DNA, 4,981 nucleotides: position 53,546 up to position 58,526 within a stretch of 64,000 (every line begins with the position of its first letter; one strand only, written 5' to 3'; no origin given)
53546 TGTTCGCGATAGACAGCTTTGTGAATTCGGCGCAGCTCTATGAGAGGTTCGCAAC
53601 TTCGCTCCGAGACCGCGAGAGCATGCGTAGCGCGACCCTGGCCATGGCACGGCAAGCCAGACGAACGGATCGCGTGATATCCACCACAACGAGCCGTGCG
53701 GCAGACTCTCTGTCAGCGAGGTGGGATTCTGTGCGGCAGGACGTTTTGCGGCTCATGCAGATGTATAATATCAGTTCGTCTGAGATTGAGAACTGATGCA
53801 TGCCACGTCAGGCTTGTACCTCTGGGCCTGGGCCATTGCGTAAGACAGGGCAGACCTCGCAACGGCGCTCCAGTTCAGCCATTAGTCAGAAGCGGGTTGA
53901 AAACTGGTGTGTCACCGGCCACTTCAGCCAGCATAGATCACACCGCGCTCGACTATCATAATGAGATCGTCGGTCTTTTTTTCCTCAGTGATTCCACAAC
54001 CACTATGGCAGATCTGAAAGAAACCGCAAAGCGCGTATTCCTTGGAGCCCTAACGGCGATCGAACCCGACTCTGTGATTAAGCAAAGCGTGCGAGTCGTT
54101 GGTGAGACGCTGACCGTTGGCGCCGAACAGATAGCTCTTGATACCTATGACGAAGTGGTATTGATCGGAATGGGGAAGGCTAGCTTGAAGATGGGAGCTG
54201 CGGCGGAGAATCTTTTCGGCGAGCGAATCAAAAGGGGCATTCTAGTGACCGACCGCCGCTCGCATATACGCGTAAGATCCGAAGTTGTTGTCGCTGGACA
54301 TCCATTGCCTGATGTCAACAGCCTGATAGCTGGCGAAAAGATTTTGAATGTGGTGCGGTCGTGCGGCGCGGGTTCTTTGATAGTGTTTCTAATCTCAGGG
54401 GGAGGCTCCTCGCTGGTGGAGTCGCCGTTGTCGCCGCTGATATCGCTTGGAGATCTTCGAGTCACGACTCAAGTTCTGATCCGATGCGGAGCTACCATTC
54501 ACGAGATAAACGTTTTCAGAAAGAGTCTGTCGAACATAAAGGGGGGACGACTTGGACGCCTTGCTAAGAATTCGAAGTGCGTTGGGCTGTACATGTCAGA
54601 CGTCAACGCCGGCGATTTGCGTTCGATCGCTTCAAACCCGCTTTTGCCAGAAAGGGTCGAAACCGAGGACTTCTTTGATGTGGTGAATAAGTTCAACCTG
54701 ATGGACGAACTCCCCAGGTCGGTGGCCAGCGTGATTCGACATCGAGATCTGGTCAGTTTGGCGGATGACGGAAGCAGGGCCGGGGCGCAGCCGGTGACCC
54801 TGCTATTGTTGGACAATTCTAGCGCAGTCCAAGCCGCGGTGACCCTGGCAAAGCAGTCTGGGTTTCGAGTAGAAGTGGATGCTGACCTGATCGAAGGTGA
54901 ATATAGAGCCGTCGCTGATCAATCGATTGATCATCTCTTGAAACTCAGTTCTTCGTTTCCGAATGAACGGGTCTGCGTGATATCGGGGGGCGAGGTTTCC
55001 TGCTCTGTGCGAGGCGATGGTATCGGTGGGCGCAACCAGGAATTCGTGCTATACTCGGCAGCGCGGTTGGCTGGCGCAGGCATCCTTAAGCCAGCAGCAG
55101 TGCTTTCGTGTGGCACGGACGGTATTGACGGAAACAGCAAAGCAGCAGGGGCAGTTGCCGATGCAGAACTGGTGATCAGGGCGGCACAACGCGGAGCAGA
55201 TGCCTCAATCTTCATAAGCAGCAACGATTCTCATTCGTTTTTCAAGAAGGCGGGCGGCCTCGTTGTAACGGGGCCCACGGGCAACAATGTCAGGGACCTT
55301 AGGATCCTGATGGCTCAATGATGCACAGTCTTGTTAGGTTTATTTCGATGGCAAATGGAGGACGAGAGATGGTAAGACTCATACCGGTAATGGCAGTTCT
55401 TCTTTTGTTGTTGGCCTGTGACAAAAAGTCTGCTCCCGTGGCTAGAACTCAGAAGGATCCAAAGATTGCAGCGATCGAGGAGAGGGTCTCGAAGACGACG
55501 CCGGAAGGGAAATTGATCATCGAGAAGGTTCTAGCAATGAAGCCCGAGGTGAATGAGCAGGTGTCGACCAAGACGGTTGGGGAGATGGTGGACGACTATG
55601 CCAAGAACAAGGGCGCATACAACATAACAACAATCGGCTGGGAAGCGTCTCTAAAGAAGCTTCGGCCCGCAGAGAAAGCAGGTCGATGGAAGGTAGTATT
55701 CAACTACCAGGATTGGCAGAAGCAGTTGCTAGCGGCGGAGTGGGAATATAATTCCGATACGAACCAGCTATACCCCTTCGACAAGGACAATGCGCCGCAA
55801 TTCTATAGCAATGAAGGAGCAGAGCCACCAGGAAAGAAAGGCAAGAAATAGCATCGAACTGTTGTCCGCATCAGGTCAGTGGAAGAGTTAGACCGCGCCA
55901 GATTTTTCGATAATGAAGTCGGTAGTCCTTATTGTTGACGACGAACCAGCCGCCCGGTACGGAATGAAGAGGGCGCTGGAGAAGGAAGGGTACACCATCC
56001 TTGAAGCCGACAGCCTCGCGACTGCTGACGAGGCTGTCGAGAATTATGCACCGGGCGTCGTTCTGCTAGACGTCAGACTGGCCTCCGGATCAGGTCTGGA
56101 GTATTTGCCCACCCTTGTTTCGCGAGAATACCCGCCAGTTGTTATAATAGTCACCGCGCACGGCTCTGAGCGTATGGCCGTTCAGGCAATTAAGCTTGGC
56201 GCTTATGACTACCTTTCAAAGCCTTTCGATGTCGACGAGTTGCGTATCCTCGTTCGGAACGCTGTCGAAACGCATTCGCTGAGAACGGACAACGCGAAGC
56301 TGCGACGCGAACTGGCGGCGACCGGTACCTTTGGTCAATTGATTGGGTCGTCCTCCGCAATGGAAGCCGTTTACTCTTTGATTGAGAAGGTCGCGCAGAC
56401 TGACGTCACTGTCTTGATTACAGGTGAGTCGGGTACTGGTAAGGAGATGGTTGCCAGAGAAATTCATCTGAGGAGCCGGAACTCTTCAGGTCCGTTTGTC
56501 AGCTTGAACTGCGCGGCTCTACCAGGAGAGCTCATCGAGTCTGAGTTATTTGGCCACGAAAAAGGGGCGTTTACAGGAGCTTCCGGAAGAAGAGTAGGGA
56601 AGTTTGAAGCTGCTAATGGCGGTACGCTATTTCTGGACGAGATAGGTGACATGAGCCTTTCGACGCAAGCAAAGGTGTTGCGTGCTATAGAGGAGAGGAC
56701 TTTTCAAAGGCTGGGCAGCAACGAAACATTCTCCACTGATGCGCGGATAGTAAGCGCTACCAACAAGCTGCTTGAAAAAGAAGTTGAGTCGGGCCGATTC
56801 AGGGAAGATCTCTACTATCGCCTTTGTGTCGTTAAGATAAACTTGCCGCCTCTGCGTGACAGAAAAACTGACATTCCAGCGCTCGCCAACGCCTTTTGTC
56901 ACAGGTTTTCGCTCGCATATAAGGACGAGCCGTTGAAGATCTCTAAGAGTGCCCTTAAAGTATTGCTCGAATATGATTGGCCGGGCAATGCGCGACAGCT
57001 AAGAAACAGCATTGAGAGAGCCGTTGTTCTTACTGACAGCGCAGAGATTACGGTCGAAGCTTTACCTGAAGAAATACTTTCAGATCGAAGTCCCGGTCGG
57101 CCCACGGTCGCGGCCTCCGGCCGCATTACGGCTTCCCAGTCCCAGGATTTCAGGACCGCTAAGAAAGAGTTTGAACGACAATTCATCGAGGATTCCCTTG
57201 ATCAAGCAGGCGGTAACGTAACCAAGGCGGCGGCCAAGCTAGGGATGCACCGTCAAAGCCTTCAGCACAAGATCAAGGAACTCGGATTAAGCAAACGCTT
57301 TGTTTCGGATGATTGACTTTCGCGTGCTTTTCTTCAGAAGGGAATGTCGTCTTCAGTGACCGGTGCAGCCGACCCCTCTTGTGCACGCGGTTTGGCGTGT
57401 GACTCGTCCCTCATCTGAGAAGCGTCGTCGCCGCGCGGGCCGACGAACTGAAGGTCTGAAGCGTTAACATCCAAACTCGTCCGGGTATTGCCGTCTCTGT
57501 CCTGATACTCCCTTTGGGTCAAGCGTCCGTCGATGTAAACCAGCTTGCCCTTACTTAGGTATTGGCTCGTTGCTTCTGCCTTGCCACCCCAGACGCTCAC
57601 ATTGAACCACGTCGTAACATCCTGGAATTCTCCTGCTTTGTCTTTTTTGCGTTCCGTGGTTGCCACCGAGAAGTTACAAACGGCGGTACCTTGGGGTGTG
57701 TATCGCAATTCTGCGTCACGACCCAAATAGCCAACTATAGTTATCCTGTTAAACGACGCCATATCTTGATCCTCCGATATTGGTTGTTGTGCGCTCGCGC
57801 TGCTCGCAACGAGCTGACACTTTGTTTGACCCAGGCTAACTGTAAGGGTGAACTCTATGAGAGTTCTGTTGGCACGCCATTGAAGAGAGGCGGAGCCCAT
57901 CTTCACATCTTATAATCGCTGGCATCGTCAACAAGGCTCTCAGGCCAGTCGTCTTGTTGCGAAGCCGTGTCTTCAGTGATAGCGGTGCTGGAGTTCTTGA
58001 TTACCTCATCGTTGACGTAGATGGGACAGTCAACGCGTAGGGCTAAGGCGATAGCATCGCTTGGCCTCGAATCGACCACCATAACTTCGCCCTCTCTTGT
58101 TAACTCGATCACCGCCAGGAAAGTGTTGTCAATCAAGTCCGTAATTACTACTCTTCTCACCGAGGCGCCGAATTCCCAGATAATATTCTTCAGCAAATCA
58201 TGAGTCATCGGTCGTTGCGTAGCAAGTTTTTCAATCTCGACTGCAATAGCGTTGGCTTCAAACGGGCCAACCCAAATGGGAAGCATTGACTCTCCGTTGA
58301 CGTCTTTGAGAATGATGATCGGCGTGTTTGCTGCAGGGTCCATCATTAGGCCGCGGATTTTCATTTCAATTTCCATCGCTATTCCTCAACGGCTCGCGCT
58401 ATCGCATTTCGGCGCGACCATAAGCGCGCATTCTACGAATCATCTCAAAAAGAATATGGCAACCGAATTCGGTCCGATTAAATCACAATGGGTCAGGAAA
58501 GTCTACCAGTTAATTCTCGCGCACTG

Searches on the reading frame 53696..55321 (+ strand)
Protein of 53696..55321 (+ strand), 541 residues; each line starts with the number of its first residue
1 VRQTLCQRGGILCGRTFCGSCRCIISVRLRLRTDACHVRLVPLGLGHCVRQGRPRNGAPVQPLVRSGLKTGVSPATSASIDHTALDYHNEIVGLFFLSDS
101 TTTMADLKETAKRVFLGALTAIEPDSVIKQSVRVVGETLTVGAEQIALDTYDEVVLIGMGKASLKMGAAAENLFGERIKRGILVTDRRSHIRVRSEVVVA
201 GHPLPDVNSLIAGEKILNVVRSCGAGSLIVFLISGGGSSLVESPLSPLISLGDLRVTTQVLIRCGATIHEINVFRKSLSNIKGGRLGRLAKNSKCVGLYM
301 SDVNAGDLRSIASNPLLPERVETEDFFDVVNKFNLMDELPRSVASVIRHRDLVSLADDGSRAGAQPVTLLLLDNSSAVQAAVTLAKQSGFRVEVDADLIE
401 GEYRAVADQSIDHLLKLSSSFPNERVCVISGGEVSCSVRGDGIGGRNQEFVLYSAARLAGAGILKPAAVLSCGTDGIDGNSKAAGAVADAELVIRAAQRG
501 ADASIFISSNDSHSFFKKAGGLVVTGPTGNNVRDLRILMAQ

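Call 83: search_protein_families(library=pfam, proteins=[window:53696-55321:+], max_evalue=0.001)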
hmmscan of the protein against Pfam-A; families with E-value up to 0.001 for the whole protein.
window:53696-55321:+ (541 aa): 2 families
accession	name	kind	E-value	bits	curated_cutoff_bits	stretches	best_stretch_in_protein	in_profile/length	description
PF13660.11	DUF4147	-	3.4e-61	207.1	23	1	111-347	2-233/234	Domain of unknown function (DUF4147)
PF05161.18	MOFRL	-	1e-32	112.9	28.3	1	426-534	1-106/106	MOFRL family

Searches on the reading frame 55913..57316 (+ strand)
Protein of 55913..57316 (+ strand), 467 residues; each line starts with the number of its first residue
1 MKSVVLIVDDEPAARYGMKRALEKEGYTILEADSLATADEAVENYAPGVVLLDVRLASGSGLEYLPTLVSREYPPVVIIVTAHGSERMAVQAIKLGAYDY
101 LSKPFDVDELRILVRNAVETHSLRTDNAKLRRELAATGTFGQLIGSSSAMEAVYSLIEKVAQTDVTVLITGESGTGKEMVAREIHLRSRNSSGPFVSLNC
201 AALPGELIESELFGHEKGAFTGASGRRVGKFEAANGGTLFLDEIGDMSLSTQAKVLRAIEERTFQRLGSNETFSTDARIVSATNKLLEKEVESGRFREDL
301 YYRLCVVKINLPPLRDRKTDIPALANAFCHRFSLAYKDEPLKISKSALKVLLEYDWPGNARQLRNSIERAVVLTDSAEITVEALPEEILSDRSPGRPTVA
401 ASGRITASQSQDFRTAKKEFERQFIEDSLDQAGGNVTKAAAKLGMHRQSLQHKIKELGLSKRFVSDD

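Call 83: search_protein_families(library=pfam, proteins=[window:55913-57316:+], max_evalue=0.001)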
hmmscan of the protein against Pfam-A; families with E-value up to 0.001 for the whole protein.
window:55913-57316:+ (467 aa): 10 families
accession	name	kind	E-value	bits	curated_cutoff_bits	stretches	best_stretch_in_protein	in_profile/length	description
PF00158.32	Sigma54_activat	-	2.6e-71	239.2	20.2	1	143-309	1-167/168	Sigma-54 interaction domain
PF00072.30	Response_reg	-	4e-28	98.3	30.2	1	5-114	1-110/111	Response regulator receiver domain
PF25601.1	AAA_lid_14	-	2e-24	85.6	27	1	315-395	1-81/87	AAA+ ATPase lid domain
PF14532.12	Sigma54_activ_2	-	2.2e-22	80.2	25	1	144-314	1-138/138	Sigma-54 interaction domain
PF02954.25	HTH_8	-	1.1e-10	41.5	22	1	419-457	4-42/42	Bacterial regulatory protein, Fis family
PF07728.20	AAA_5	-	5.1e-07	30.2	22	1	167-287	2-125/139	AAA domain (dynein-related subfamily)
PF01078.27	Mg_chelatase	-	0.00011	22.2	20.3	0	222-285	93-158/207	Magnesium chelatase, subunit ChlI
PF13191.12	AAA_16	-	0.00014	22.9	32.6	1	142-203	1-63/167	AAA ATPase domain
PF20161.5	VpsR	-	0.00028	21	23.7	1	16-111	21-117/121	VpsR domain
PF13556.12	HTH_30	-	0.00045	20.4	27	0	432-456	11-35/59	PucR C-terminal helix-turn-helix domain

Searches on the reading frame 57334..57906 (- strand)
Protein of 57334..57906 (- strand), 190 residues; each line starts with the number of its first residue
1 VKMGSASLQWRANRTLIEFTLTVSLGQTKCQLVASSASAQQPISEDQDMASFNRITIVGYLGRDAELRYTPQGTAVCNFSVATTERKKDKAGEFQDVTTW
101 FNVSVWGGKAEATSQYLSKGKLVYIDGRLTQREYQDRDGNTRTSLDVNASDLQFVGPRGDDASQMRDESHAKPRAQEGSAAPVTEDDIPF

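Call 83: search_protein_families(library=pfam, proteins=[window:57334-57906:-], max_evalue=0.001)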
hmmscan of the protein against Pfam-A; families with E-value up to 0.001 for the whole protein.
window:57334-57906:- (190 aa): 2 families
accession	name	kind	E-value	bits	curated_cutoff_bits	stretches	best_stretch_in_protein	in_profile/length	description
PF00436.31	SSB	-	3e-35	120.9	26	1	52-155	1-104/104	Single-strand binding protein family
PF22657.2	SSB_1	-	0.00018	22.1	27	1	53-135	1-81/91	Another single-strand binding protein family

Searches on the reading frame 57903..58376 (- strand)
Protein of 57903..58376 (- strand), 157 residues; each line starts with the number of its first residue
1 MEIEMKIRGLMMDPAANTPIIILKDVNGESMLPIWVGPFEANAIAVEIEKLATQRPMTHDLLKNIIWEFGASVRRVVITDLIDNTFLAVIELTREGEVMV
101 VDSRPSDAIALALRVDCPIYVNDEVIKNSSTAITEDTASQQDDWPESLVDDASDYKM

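Call 83: search_protein_families(library=pfam, proteins=[window:57903-58376:-], max_evalue=0.001)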
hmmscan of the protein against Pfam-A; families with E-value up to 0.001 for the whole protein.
window:57903-58376:- (157 aa): 1 family
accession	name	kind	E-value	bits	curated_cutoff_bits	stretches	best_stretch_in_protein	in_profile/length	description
PF02577.19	BFN_dom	-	9.9e-42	141.8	27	1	21-132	1-110/112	Bifunctional nuclease domain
